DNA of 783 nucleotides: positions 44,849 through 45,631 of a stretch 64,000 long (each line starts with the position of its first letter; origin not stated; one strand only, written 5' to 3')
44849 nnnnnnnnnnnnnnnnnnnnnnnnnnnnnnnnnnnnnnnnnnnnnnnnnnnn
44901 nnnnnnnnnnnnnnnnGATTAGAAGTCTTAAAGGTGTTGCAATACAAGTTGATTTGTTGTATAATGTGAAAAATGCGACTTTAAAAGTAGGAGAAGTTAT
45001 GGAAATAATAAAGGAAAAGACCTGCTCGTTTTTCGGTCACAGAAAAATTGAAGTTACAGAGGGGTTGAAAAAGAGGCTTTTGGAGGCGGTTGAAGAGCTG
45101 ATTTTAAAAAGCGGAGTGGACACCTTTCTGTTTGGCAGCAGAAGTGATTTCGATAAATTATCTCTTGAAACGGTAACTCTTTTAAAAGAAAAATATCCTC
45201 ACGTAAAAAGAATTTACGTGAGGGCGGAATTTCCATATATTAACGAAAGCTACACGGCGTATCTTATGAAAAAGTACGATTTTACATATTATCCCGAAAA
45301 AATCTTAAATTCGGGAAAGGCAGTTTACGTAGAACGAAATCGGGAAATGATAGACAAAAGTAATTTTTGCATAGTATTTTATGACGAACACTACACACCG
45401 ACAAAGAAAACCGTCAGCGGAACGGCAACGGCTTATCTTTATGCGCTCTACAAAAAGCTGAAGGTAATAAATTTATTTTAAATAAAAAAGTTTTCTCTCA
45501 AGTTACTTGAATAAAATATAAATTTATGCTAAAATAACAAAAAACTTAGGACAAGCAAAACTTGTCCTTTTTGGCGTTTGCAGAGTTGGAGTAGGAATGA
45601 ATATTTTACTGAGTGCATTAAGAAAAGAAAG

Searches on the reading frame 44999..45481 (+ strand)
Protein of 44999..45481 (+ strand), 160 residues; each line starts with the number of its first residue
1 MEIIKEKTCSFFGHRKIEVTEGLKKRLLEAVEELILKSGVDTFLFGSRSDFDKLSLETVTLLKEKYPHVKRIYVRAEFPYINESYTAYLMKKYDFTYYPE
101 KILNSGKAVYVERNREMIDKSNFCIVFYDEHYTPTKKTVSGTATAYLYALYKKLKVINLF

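Call 12: find_encoding_contigs(protein=window:44999-45481:+, flank=3000, max_places=10)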
Protein window:44999-45481:+ (160 aa): 6 contigs read that carry it; 4 places shown.
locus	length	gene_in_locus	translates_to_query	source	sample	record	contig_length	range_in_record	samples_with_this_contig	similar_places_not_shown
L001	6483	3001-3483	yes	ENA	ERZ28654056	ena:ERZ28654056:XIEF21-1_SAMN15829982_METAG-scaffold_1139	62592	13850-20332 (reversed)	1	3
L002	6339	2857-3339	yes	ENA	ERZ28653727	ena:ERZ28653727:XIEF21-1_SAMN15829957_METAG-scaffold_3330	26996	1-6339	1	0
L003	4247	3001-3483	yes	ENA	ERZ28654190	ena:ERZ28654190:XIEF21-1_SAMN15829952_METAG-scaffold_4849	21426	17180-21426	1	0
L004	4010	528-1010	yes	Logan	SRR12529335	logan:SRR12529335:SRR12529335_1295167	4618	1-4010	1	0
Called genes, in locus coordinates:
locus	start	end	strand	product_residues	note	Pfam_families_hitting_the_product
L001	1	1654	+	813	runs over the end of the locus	PF01547:SBP_bac_1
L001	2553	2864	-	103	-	PF13560:HTH_31 (weak), PF01381:HTH_3 (weak)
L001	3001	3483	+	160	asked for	PF06908:YpsA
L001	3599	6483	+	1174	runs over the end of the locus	PF17757:UvrB_inter, PF02559:CarD_TRCF_RID, PF00270:DEAD, PF00271:Helicase_C, PF03461:TRCF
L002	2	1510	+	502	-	?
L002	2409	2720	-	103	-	PF13560:HTH_31 (weak), PF01381:HTH_3 (weak)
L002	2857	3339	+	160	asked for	PF06908:YpsA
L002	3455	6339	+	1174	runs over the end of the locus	PF17757:UvrB_inter, PF02559:CarD_TRCF_RID, PF00270:DEAD, PF00271:Helicase_C, PF03461:TRCF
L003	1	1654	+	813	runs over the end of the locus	PF01547:SBP_bac_1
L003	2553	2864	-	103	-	PF13560:HTH_31 (weak), PF01381:HTH_3 (weak)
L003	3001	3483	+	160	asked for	PF06908:YpsA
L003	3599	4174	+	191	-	PF17757:UvrB_inter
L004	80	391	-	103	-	PF13560:HTH_31 (weak), PF01381:HTH_3 (weak)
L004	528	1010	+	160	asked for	PF06908:YpsA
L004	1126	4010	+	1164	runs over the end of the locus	?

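Call 14: find_homologous_proteins(query=window:44999-45481:+, max_evalue=1e-20)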
Query window:44999-45481:+ (160 aa): 3199 proteins with E <= 1e-20 among 3274 candidates; the best 120 are listed.
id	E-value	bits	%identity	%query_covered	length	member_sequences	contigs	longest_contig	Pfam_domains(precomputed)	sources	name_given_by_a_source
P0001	8.1e-99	346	100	100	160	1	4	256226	PF06908.17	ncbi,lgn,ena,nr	ncbi:MAG: DUF1273 family protein [Clostridia bacterium]|nr:DUF1273 family protein [Clostridia bacter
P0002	9.4e-83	294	85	100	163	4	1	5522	PF06908.17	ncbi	-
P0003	1.7e-74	267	77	100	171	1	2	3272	PF06908.17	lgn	-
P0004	6.4e-63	229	67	100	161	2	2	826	-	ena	-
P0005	1.1e-58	215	63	98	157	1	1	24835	PF06908.17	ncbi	-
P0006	3.7e-58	214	65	98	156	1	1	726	PF06908.17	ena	-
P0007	4.0e-58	214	61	98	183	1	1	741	PF06908.17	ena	-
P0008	4.5e-58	213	60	98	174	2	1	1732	PF06908.17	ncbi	-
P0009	4.8e-58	213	65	98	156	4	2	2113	PF06908.17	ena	-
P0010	5.0e-58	213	61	97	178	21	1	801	PF06908.17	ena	-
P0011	5.2e-58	213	62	98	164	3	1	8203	-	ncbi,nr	ncbi:MAG: hypothetical protein J6V58_06340 [Clostridia bacterium]|nr:hypothetical protein [Clostridi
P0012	9.1e-58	212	70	83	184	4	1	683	PF06908.17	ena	-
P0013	9.9e-58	212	63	97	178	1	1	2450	PF06908.17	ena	-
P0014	1.1e-57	212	67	89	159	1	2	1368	PF06908.17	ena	-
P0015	1.8e-57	211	60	98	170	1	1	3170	-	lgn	-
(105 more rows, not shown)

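Call 15: find_encoding_contigs(protein=P0002, flank=4000, max_places=4)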
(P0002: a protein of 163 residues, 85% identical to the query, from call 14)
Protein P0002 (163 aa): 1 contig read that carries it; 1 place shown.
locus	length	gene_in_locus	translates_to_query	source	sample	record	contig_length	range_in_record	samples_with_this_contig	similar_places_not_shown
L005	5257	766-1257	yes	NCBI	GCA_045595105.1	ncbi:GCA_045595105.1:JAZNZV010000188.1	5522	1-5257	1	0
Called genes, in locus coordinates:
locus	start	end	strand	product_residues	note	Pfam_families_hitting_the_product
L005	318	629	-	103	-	PF13560:HTH_31 (weak), PF01381:HTH_3 (weak)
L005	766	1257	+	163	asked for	PF06908:YpsA (weak)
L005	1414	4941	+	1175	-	PF17757:UvrB_inter, PF02559:CarD_TRCF_RID, PF00270:DEAD, PF00271:Helicase_C, PF03461:TRCF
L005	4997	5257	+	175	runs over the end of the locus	?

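Call 16: find_encoding_contigs(protein=P0003, flank=4000, max_places=4)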
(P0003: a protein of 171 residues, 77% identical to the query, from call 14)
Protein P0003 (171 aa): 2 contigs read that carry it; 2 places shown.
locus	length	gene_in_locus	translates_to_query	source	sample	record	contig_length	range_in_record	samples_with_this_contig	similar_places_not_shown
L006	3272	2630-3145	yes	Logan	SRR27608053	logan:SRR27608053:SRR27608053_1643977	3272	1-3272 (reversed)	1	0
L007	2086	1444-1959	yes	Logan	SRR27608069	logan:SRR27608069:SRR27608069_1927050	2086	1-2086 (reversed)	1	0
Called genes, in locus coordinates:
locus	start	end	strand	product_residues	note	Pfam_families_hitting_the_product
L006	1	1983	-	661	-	?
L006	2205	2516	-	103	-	-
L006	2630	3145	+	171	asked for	PF06908:YpsA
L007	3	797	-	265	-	?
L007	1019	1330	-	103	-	-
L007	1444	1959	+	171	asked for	PF06908:YpsA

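Call 37: find_homologous_proteins(query=L001:2553-2864:-, max_evalue=1e-15)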
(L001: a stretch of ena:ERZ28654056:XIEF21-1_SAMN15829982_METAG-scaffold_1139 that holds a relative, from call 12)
Query L001:2553-2864:- (103 aa): 1045 proteins with E <= 1e-15 among 1063 candidates; the best 120 are listed.
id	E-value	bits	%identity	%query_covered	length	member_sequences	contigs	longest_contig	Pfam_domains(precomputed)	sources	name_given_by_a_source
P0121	7.4e-61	220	100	100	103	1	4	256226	PF01381.29,PF13560.13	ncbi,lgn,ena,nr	ncbi:MAG: helix-turn-helix transcriptional regulator [Clostridia bacterium]|nr:helix-turn-helix tran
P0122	2.8e-53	196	89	100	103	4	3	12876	PF01381.29,PF13560.13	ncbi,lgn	-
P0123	1.1e-51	191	87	100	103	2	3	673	-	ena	-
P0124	2.9e-47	176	82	100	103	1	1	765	PF01381.29,PF13560.13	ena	-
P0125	2.3e-45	170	76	100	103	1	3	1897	PF12844.14,PF01381.29,PF13560.13,PF13443.13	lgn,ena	-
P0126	1.3e-44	168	79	97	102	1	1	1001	PF12844.14,PF01381.29,PF13560.13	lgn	-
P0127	1.3e-44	168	73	100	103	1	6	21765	PF12844.14,PF01381.29,PF13560.13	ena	-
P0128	1.9e-44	167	74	100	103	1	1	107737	PF12844.14,PF01381.29,PF13560.13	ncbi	-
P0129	2.6e-44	167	73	100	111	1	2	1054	PF12844.14,PF01381.29,PF13560.13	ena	-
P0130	8.3e-44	165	75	100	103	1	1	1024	PF12844.14,PF01381.29,PF13560.13,PF13443.13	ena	-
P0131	8.4e-44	165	76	100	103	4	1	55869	PF12844.14,PF01381.29,PF13560.13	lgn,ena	-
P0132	9.4e-44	165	73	100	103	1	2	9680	PF12844.14,PF01381.29,PF13560.13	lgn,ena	-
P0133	1.6e-43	164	72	100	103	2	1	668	PF12844.14,PF01381.29,PF13560.13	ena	-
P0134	1.8e-43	164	75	100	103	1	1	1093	PF12844.14,PF01381.29,PF13560.13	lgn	-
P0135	1.9e-43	164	72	100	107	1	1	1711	PF12844.14,PF01381.29,PF13560.13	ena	-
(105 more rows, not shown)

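Call 38: find_encoding_contigs(protein=P0122, flank=2500, max_places=6)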
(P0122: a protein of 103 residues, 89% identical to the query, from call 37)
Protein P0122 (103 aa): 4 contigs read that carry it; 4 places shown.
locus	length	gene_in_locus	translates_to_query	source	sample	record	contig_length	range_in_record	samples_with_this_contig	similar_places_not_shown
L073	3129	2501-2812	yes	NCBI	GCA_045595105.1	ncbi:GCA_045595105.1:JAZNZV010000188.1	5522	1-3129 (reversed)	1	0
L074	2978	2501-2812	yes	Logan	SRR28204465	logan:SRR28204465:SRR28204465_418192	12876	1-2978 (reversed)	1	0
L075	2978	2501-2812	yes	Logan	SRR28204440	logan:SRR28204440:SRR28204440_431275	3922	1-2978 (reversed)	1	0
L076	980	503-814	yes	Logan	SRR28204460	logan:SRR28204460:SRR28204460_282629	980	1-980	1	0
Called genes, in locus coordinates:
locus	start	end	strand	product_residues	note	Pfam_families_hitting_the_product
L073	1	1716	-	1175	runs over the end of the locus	PF17757:UvrB_inter, PF02559:CarD_TRCF_RID, PF00270:DEAD, PF00271:Helicase_C, PF03461:TRCF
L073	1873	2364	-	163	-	PF06908:YpsA (weak)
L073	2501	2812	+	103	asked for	PF13560:HTH_31 (weak), PF01381:HTH_3 (weak)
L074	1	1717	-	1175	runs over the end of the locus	PF17757:UvrB_inter, PF02559:CarD_TRCF_RID, PF00270:DEAD, PF00271:Helicase_C, PF03461:TRCF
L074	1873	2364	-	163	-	PF06908:YpsA (weak)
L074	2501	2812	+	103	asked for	PF13560:HTH_31 (weak), PF01381:HTH_3 (weak)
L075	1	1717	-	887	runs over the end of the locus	?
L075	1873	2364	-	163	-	PF06908:YpsA (weak)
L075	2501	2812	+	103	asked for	PF13560:HTH_31 (weak), PF01381:HTH_3 (weak)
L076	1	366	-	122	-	?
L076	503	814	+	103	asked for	PF13560:HTH_31 (weak), PF01381:HTH_3 (weak)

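Call 39: find_encoding_contigs(protein=P0123, flank=2500, max_places=6)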
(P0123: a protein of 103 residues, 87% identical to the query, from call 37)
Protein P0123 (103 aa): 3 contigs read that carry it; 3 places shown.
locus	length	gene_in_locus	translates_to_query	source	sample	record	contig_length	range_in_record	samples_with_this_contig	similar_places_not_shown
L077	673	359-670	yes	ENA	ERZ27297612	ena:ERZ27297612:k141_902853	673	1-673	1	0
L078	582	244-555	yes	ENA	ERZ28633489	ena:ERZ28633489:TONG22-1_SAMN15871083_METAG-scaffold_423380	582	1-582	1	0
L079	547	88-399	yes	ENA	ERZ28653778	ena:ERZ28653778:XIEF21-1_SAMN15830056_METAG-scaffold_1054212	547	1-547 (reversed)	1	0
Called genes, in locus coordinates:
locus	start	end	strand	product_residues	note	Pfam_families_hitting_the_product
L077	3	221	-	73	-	?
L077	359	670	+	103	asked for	-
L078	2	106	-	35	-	?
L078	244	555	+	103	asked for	-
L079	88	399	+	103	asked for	-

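Call 40: find_encoding_contigs(protein=P0124, flank=2500, max_places=6)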
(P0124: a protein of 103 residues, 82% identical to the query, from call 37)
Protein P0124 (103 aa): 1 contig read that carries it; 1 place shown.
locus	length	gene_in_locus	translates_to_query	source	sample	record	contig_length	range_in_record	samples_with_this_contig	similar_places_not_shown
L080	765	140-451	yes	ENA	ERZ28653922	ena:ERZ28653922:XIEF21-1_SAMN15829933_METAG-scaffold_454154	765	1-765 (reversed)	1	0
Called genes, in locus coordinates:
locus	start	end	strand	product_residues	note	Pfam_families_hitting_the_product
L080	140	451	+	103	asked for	PF13560:HTH_31 (weak), PF01381:HTH_3 (weak)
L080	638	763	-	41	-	?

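Call 61: find_encoding_contigs(protein=P0125, flank=2000, max_places=4)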
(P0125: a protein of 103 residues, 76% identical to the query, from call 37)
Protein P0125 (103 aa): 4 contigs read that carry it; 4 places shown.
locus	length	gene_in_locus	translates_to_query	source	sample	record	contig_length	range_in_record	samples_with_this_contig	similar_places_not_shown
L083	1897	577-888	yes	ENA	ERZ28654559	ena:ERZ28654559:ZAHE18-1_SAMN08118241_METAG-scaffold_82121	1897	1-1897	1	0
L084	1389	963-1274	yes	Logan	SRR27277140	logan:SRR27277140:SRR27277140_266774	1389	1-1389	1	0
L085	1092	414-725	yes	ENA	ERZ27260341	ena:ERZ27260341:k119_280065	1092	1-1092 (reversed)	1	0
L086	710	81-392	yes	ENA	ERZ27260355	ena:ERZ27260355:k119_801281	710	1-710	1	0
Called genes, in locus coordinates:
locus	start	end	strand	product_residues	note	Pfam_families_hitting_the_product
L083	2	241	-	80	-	?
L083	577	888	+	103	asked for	PF13560:HTH_31 (weak), PF01381:HTH_3 (weak), PF12844:HTH_19 (weak), PF13443:HTH_26 (weak)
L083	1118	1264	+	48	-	PF13165:SCIFF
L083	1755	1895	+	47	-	?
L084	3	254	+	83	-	?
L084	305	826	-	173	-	-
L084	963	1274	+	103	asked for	PF13560:HTH_31 (weak), PF01381:HTH_3 (weak), PF12844:HTH_19 (weak), PF13443:HTH_26 (weak)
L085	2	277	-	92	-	?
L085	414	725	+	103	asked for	PF13560:HTH_31 (weak), PF01381:HTH_3 (weak), PF12844:HTH_19 (weak), PF13443:HTH_26 (weak)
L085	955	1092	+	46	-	?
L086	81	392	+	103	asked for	PF13560:HTH_31 (weak), PF01381:HTH_3 (weak), PF12844:HTH_19 (weak), PF13443:HTH_26 (weak)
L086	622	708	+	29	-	?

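Call 62: find_encoding_contigs(protein=P0131, flank=2000, max_places=3)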
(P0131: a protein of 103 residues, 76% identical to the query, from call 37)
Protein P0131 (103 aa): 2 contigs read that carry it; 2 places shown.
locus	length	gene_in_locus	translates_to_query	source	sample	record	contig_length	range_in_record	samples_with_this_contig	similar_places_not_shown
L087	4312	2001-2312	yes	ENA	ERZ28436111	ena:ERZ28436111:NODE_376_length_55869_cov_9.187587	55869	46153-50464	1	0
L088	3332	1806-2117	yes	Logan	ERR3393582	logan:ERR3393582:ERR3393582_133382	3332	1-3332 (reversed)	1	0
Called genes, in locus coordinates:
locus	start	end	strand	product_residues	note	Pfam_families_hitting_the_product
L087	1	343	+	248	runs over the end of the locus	PF00005:ABC_tran, PF02463:SMC_N (weak), PF13304:AAA_21 (weak)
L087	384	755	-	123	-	PF03413:PepSY (weak)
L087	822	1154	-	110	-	PF05016:ParE_toxin (weak)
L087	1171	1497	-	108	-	PF02604:PhdYeFM_antitox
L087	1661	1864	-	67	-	-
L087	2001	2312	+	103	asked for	PF13560:HTH_31 (weak), PF01381:HTH_3, PF12844:HTH_19 (weak)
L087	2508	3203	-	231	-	-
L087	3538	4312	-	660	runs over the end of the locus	PF13306:LRR_5, PF13855:LRR_8 (faint), PF09479:Flg_new (weak), PF13306:LRR_5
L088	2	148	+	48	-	?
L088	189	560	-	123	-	PF03413:PepSY (weak)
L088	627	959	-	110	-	PF05016:ParE_toxin (weak)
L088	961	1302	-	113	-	PF02604:PhdYeFM_antitox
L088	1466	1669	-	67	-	-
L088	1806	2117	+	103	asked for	PF13560:HTH_31 (weak), PF01381:HTH_3, PF12844:HTH_19 (weak)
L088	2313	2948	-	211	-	-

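Call 63: find_encoding_contigs(protein=P0128, flank=2000, max_places=3)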
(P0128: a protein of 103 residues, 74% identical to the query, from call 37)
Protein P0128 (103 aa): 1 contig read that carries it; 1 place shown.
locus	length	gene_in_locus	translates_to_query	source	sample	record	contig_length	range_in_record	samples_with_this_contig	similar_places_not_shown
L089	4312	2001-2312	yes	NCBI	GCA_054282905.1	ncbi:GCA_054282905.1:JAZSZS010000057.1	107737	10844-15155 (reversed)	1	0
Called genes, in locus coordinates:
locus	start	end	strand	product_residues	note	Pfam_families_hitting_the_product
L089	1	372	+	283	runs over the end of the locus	PF08501:Shikimate_dh_N, PF01488:Shikimate_DH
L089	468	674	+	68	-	PF01197:Ribosomal_L31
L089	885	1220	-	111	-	-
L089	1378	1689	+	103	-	PF01381:HTH_3 (faint)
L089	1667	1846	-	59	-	-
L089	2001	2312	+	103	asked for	PF12844:HTH_19 (weak), PF13560:HTH_31 (weak), PF01381:HTH_3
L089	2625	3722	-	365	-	PF13439:Glyco_transf_4, PF13477:Glyco_trans_4_2 (weak), PF13579:Glyco_trans_4_4, PF20706:GT4-conflict (weak), PF00534:Glycos_transf_1, PF13692:Glyco_trans_1_4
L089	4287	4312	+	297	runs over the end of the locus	PF13353:Fer4_12 (weak), PF04055:Radical_SAM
